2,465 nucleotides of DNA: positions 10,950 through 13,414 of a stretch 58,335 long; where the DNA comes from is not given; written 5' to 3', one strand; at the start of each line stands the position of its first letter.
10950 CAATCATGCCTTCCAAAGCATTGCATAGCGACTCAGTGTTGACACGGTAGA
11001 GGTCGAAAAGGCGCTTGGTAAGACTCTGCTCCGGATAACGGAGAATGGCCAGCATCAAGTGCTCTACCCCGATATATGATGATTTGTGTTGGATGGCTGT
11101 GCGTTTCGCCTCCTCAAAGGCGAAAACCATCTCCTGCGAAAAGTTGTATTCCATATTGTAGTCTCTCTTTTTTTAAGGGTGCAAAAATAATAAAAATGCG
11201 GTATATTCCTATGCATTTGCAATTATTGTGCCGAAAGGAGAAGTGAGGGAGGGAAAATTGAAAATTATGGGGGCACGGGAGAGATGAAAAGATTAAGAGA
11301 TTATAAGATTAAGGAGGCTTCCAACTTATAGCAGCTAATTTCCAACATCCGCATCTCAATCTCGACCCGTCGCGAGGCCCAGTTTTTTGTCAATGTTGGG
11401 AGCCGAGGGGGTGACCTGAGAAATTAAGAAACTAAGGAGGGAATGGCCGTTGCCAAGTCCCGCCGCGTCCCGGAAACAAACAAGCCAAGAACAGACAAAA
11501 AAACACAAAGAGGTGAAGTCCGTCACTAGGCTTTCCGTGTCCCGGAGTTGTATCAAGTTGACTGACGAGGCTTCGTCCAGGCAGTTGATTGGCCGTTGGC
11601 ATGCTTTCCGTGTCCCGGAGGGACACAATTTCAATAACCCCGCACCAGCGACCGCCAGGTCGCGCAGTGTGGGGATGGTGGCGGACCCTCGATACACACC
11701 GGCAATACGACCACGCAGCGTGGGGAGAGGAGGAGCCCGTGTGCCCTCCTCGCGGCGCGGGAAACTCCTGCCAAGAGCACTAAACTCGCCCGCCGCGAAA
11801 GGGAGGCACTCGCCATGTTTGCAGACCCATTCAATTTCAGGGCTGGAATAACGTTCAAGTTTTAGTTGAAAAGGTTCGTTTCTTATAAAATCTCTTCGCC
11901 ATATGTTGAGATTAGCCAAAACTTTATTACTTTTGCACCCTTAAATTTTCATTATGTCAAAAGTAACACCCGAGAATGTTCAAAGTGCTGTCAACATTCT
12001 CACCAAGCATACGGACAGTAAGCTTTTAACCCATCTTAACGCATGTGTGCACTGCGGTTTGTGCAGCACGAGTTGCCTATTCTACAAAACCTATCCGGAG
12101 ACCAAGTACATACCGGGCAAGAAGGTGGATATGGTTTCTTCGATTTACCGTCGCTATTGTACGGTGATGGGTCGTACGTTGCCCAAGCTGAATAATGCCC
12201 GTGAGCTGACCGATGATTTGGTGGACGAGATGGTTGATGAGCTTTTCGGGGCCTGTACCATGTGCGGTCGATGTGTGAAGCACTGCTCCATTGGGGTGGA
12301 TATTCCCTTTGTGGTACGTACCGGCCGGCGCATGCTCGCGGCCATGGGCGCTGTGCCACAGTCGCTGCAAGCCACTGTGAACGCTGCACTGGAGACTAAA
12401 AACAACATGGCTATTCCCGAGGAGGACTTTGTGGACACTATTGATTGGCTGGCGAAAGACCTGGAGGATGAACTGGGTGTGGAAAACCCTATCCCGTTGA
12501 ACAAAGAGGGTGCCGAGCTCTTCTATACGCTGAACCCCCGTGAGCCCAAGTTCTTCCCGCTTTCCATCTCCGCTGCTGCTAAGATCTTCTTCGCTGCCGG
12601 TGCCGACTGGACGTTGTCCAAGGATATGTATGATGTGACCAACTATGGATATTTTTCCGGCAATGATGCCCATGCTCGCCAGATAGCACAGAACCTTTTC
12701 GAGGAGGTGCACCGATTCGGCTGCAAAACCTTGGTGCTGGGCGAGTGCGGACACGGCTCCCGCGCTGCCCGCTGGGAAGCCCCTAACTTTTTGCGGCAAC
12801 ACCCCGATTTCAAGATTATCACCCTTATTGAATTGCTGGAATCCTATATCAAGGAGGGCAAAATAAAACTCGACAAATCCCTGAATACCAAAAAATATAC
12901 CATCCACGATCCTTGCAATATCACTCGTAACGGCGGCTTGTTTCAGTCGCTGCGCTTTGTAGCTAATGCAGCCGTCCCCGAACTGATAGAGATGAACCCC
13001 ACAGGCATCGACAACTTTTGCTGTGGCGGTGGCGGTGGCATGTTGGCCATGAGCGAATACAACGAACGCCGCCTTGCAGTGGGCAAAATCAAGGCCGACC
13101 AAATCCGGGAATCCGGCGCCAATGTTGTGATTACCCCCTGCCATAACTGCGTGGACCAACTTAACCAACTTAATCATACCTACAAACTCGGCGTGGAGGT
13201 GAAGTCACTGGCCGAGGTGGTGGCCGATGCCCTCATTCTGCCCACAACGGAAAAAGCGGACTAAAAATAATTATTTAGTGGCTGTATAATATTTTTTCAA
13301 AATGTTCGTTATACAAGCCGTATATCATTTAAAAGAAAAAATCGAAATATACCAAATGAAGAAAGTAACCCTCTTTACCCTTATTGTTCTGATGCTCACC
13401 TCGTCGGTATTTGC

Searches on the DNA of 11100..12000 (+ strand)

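Call 4: search_rna_families(source=window, start=11100, end=12000, threshold=evalue, max_evalue=10, show_alignments=3)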
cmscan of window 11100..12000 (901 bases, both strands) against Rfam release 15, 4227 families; matches with E-value up to 10: 4.
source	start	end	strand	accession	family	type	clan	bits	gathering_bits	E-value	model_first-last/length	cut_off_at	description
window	11901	11990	-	RF00566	SNORA35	Gene; snRNA; snoRNA; HACA-box;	CL00034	17.7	39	1.2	1-129/129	no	Small nucleolar RNA SNORA35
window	11728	11779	+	RF01550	TB8Cs3H1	Gene; snRNA; snoRNA; HACA-box;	-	17.2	45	0.85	1-63/63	no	Trypanosomatid snoRNA TB8Cs3H1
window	11271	11380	-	RF03777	MIR533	Gene; miRNA;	-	15.2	80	4.2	1-125/125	no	MIR533 microRNA precursor family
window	11254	11302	+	RF01123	sR35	Gene; snRNA; snoRNA; CD-box;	-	12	60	3.9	1-57/57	no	Small nucleolar RNA sR35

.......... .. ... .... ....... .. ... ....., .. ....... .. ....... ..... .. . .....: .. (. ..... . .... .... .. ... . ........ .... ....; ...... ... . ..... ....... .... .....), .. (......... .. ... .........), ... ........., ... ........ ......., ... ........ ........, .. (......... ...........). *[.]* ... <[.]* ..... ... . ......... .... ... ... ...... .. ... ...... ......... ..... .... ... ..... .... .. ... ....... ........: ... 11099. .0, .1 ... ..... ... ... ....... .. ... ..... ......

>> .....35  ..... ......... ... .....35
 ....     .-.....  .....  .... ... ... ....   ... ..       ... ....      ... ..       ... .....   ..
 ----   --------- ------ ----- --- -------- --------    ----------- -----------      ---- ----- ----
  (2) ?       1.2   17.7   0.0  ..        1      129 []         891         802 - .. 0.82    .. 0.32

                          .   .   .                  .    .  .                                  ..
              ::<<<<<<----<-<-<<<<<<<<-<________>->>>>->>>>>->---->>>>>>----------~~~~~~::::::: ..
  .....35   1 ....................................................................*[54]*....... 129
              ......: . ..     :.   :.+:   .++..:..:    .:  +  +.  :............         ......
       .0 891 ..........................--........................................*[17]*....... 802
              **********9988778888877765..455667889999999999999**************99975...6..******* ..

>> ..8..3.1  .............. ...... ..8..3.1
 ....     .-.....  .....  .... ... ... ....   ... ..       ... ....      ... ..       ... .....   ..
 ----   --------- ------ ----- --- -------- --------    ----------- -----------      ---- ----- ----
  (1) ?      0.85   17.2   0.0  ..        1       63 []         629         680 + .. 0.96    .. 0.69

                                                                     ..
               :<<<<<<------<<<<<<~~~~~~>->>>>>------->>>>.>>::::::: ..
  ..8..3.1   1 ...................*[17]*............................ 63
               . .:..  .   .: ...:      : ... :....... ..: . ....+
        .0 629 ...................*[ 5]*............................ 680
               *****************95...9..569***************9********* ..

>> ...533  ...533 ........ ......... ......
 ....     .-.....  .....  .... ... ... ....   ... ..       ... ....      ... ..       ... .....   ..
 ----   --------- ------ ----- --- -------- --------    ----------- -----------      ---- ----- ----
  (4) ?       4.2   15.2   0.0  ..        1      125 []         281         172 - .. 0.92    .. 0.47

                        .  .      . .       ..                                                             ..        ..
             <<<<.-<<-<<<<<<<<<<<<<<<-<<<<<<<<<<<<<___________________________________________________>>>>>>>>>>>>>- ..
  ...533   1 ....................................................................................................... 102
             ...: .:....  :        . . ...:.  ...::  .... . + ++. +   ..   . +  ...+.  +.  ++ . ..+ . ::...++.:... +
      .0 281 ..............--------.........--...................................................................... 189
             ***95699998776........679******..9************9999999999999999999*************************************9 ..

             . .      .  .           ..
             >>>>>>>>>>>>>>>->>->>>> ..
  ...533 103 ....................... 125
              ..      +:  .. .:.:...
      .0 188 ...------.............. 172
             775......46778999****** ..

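Call 19: search_dna_similar(query=window:11300-11930:+, collection=plasmids, mode=distant, max_evalue=0.01)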
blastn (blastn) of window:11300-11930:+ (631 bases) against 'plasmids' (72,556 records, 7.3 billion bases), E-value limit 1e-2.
No match.

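Call 20: search_dna_similar(query=window:11300-11930:+, collection=phages, mode=distant, max_evalue=0.01)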
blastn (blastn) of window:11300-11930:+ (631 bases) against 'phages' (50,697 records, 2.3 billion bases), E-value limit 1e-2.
No match.

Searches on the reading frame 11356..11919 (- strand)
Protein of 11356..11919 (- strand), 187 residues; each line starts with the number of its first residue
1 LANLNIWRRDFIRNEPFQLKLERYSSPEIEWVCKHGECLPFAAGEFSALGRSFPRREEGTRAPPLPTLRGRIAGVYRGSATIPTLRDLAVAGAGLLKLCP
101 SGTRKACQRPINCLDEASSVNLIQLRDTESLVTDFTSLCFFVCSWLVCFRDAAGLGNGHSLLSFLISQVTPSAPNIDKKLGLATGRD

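Call 9: search_protein_families(library=pfam, proteins=[window:11356-11919:-], max_evalue=1)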
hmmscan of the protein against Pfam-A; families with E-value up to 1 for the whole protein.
window:11356-11919:- (187 aa): 0 families

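Call 52: find_related_loci(query=window:11356-11919:-, collection=viral_contigs, flank=3000)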
Query window:11356-11919:- (187 aa) in viral_contigs; peptide patterns used: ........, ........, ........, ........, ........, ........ (x = any residue, [..] = any of these).
7 stretches matched a pattern, but none encodes a relative of the query by tblastn (E <= 1e-3).

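Call 57: search_protein_representatives(protein=window:11356-11919:-)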
Query: 187 residues. Proteins with E-value up to 0.001 (for the whole library): 1; up to 1e-10: 0; up to 1e-30: 0. The best 1 are listed.
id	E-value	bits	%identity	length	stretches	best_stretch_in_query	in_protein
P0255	5.1e-05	39.4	39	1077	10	149-181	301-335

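Call 84: predict_structure(protein=window:11356-11919:-)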
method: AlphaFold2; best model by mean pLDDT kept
length: 187 residues; sequences in the alignment: 1
mean_pLDDT: 44.6   pTM: 0.28
mean pLDDT of the five models: 44.6, 38.3, 32.1, 32.1, 29.1
residues with pLDDT >= 90: 0; 70-90: 0; 50-70: 66; < 50: 121
segments of 3 or more residues with pLDDT < 50: 1-10, 14-20, 57-87, 96-99, 109-134, 150-160, 165-187
pLDDT, mean of each block of 10 residues (from residue 1): 36 46 52 54 53 49 40 33 45 50 50 38 36 50 55 43 47 36 29
secondary structure, 60 per line:
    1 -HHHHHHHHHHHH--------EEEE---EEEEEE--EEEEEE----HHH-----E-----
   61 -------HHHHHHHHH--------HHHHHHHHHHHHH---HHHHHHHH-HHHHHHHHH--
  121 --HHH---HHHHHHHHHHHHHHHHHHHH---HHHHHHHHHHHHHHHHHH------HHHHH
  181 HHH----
elements in order: H2-13 E22-25 E29-34 E37-42 H68-76 H85-97 H101-108 H110-118 H129-148 H152-169 H176-183

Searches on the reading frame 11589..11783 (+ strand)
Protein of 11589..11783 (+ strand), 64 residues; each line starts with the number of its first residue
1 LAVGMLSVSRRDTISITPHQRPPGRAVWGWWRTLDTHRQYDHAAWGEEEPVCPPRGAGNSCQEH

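Call 9: search_protein_families(library=pfam, proteins=[window:11589-11783:+], max_evalue=1)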
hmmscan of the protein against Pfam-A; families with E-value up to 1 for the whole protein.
window:11589-11783:+ (64 aa): 1 family
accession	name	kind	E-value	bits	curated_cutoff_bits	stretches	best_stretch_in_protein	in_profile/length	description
PF07417.17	Crl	-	0.063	13.6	27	1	16-39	42-65/128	Sigma factor-binding transcriptional regulator Crl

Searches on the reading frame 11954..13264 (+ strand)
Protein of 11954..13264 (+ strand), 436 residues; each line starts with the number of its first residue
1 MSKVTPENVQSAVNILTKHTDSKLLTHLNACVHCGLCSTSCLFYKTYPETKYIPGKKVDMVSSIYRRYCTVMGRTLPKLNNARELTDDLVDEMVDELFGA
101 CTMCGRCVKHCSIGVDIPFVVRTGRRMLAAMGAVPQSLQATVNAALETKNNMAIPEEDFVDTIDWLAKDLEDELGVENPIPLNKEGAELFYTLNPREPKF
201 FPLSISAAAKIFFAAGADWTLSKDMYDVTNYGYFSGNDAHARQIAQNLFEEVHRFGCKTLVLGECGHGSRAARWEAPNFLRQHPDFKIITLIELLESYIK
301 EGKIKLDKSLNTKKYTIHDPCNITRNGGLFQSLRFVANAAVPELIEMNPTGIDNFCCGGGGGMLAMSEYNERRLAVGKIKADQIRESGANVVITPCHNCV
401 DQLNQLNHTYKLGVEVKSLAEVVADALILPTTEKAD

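Call 9: search_protein_families(library=pfam, proteins=[window:11954-13264:+], max_evalue=1)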
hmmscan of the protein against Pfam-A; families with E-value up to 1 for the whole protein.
window:11954-13264:+ (436 aa): 13 families
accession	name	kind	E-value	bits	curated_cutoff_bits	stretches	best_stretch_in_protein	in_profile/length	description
PF02754.22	CCG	-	2e-10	41.1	20.6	1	315-403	1-84/85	Cysteine-rich domain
PF13183.11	Fer4_8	-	6.4e-09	36.7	27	1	28-115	2-68/68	4Fe-4S dicluster domain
PF13746.11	Fer4_18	-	0.00056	20.5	27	1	86-117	46-77/114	4Fe-4S dicluster domain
PF13534.11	Fer4_17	-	0.0007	20.5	22.2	1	30-115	1-60/61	4Fe-4S dicluster domain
PF13237.11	Fer4_10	-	0.0049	17.2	25.5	2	27-111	5-52/53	4Fe-4S dicluster domain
PF13187.11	Fer4_9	-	0.0058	17.1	27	1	30-112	1-48/52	4Fe-4S dicluster domain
PF12837.12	Fer4_6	-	0.006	16.9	25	1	29-41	7-19/24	4Fe-4S binding domain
PF12838.12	Fer4_7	-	0.0074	17.2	27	1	31-114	2-51/52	4Fe-4S dicluster domain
PF12797.12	Fer4_2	-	0.023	15.1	24.5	2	27-41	6-20/22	4Fe-4S binding domain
PF13484.11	Fer4_16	-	0.028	15.6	30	0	101-112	2-13/66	4Fe-4S double cluster binding domain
PF12800.12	Fer4_4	-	0.25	12.3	24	1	29-42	2-15/17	4Fe-4S binding domain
PF00037.32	Fer4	-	0.41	11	21.1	2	100-111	7-18/24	4Fe-4S binding domain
PF14697.11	Fer4_21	-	0.94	10.1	35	0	17-41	27-51/59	4Fe-4S dicluster domain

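Call 10: find_encoding_contigs(protein=window:11954-13264:+, flank=4000, max_places=10)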
Protein window:11954-13264:+ (436 aa): no gene with exactly this product is on record in the collection.

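Call 12: find_related_loci(query=window:11954-13264:+, collection=genome_contigs, flank=5000)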
Query window:11954-13264:+ (436 aa) in genome_contigs; peptide patterns used: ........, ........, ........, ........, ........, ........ (x = any residue, [..] = any of these).
599 stretches matched a pattern (row limit reached: there are more); 428 encode a relative of the query (tblastn E <= 1e-3); the best 80 are kept; 80 distinct loci.
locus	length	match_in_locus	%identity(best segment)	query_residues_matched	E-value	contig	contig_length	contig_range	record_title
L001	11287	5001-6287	91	1-429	0e+0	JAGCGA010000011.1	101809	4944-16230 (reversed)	MAG: Bacteroidales bacterium isolate RGIG9758 Yak_Omasum-4__c210351, whole genome shotgun sequence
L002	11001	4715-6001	91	1-429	0e+0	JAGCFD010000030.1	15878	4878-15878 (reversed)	MAG: Bacteroidales bacterium isolate RGIG9735 Yak_Omasum-3__c589984, whole genome shotgun sequence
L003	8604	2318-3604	90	1-429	0e+0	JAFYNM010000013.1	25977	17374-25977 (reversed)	MAG: Bacteroidales bacterium isolate RGIG7251 Water_buffalos_Cecum-3__c131467, whole genome shotgun sequence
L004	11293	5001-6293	90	1-431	0e+0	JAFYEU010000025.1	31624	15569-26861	MAG: Bacteroidales bacterium isolate RGIG7025 Sheep_Rumen.Co__c628872, whole genome shotgun sequence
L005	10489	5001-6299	89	1-433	0e+0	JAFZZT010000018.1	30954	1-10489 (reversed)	MAG: Bacteroidales bacterium isolate RGIG8246 Water_buffalos_Rumen-5__c785668, whole genome shotgun sequence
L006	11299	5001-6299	85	1-433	0e+0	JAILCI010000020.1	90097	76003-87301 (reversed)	MAG: Bacteroidales bacterium isolate RUI581 k141_11183172_flag=0_multi=87.9807_len=90097, whole genome shotgun sequence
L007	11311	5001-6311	78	1-436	0e+0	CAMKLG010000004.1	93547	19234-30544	MAG: uncultured Bacteroidales bacterium isolate SRR12081296_bin.81_metaWRAP_v1.3_MAG genome assembly, contig: ERZ1228977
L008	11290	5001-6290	78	1-429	0e+0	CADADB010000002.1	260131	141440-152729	MAG: uncultured Bacteroidetes bacterium isolate RUG13189 genome assembly, contig: RUG13189_asm_2, whole genome shotgun s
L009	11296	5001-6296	78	1-431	0e+0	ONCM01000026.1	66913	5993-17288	uncultured Bacteroidales bacterium isolate RUG182 genome assembly, contig: scaffold_336, whole genome shotgun sequence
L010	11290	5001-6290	78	1-429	0e+0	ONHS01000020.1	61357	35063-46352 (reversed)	uncultured Bacteroidales bacterium isolate RUG312 genome assembly, contig: scaffold_395, whole genome shotgun sequence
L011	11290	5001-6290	77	1-429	0e+0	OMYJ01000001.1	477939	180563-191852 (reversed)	uncultured Bacteroidales bacterium isolate RUG083 genome assembly, contig: scaffold_0, whole genome shotgun sequence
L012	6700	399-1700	77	1-433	0e+0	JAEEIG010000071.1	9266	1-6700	MAG: Bacteroidales bacterium isolate Tb.RUG.140 k141_4067316_flag=0_multi=21.3925_len=9266, whole genome shotgun sequenc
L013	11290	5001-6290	77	1-429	0e+0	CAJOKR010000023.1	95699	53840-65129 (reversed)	uncultured Bacteroidales bacterium isolate Reindeer_1_mag_206 genome assembly, contig: scaffold_2090, whole genome shotg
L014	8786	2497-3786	77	1-429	0e+0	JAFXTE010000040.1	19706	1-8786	MAG: Bacteroidales bacterium isolate RGIG6723 Sheep_Rumen-2__c1731, whole genome shotgun sequence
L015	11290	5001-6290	78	1-429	0e+0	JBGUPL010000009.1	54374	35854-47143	MAG: Bacteroidales bacterium isolate ruminal_MAG_164 ruminal_MAG_164_contig_0009, whole genome shotgun sequence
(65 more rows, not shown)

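Call 28: find_homologous_proteins(query=window:11954-13264:+, max_evalue=1e-150)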
Query window:11954-13264:+ (436 aa): 1404 proteins with E <= 1e-150 among 8000 candidates; the best 120 are listed.
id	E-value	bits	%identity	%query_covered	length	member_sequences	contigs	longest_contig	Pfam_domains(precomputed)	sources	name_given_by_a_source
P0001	0.0e+0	1012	100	100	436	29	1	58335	PF02754.22,PF13183.12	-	-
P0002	6.3e-239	811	78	98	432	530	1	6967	PF12838.13,PF02754.22,PF13183.12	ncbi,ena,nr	ncbi:MAG: (Fe-S)-binding protein [Bacteroidales bacterium]|nr:(Fe-S)-binding protein [Bacteroidales 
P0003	6.5e-238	808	77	98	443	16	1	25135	PF02754.22,PF13183.12,PF13187.12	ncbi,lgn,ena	-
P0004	2.0e-236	803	76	98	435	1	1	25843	PF02754.22,PF13183.12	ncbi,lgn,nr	ncbi:MAG: (Fe-S)-binding protein [Bacteroidales bacterium]|nr:(Fe-S)-binding protein [Bacteroidales 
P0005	2.6e-236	802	78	98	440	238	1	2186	PF12838.13,PF02754.22,PF13183.12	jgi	jgi:Fe-S oxidoreductase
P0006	4.4e-236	802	76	98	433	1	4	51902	PF02754.22,PF13183.12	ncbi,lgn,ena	-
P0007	5.3e-236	801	76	98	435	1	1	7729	PF02754.22,PF13183.12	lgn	-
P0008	5.4e-236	801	76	98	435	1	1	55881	PF02754.22,PF13183.12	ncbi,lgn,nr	ncbi:MAG: (Fe-S)-binding protein [Bacteroidales bacterium]|nr:(Fe-S)-binding protein [Bacteroidales 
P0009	7.4e-236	801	76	98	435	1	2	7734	PF02754.22,PF13183.12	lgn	-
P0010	1.6e-235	800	78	98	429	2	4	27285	PF12838.13,PF02754.22,PF13183.12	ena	-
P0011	1.8e-235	800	78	98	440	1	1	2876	PF12838.13,PF02754.22,PF13183.12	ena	-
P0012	7.8e-235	798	77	98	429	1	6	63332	PF12838.13,PF02754.22,PF13183.12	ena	-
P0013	8.7e-235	797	78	98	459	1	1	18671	PF12838.13,PF02754.22,PF13183.12,PF13187.12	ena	-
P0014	4.2e-234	795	78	98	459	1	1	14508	PF12838.13,PF02754.22,PF13183.12,PF13187.12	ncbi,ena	-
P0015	4.5e-234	795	78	98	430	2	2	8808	PF02754.22,PF13183.12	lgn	-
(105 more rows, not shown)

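Call 29: list_cluster_members(proteins=[P0001])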
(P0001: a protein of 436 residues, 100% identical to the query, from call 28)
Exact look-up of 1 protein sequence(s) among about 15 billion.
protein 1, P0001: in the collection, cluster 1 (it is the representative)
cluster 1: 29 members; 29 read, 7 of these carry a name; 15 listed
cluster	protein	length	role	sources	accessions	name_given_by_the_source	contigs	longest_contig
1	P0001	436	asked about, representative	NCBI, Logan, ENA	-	-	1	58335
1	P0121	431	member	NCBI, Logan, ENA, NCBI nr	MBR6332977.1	MAG: (Fe-S)-binding protein [Bacteroidales bacterium] | (Fe-S)-binding protein [Bacteroidales bacterium]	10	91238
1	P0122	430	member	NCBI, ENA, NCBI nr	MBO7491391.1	MAG: (Fe-S)-binding protein [Bacteroidales bacterium] | (Fe-S)-binding protein [Bacteroidales bacterium]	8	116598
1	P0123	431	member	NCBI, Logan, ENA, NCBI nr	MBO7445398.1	MAG: (Fe-S)-binding protein [Bacteroidales bacterium] | (Fe-S)-binding protein [Bacteroidales bacterium]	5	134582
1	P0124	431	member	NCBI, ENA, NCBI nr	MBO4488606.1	MAG: (Fe-S)-binding protein [Bacteroidales bacterium] | (Fe-S)-binding protein [Bacteroidales bacterium]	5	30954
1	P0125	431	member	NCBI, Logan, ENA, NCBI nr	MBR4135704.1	MAG: (Fe-S)-binding protein [Bacteroidales bacterium] | (Fe-S)-binding protein [Bacteroidales bacterium]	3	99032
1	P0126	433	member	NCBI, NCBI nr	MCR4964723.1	MAG: (Fe-S)-binding protein [Bacteroidales bacterium] | (Fe-S)-binding protein [Bacteroidales bacterium]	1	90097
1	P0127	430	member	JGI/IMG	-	Fe-S oxidoreductase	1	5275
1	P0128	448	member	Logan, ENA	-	-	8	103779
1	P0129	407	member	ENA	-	-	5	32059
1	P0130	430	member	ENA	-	-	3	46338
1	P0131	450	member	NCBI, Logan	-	-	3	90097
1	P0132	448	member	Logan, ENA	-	-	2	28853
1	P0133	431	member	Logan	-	-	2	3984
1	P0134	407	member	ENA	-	-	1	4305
